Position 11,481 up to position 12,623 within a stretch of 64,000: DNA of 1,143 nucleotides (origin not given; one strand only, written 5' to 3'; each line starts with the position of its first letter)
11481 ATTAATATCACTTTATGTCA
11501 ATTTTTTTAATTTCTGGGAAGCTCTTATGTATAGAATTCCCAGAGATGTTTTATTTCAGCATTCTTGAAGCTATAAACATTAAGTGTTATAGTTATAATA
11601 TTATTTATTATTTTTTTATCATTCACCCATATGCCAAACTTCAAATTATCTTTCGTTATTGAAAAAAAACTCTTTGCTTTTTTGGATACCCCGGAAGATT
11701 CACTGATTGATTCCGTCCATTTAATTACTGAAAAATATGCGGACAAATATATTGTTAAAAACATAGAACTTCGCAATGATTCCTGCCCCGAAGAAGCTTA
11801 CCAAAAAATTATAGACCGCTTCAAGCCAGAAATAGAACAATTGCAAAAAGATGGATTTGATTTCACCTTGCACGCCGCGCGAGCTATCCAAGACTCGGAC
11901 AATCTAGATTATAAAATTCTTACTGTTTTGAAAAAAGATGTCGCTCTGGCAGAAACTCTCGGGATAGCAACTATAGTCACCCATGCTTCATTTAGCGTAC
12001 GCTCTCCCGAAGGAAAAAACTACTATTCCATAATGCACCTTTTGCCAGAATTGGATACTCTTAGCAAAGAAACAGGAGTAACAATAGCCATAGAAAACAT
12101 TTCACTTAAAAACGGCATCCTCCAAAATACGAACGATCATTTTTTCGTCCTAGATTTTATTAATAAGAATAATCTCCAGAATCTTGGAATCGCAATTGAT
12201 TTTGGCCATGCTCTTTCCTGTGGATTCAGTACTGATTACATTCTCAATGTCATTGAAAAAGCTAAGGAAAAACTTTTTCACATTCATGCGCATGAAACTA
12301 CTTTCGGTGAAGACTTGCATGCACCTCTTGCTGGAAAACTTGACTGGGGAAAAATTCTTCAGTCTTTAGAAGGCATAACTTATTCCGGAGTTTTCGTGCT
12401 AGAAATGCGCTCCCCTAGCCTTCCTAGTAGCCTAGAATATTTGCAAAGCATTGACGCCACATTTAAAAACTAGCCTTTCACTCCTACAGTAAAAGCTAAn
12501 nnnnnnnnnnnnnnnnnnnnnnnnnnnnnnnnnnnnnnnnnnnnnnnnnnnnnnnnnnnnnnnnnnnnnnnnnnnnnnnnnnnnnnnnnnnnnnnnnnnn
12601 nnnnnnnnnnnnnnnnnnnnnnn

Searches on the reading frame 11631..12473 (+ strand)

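Call 91: search_protein_families(library=pfam, proteins=[window:11631-12473:+], max_evalue=0.001)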
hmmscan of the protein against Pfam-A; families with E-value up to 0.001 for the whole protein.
window:11631-12473:+ (280 aa): 1 family
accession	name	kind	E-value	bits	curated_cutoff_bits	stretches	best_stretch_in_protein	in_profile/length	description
PF01261.30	AP_endonuc_2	-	2.5e-21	77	31.1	1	69-274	35-243/249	Xylose isomerase-like TIM barrel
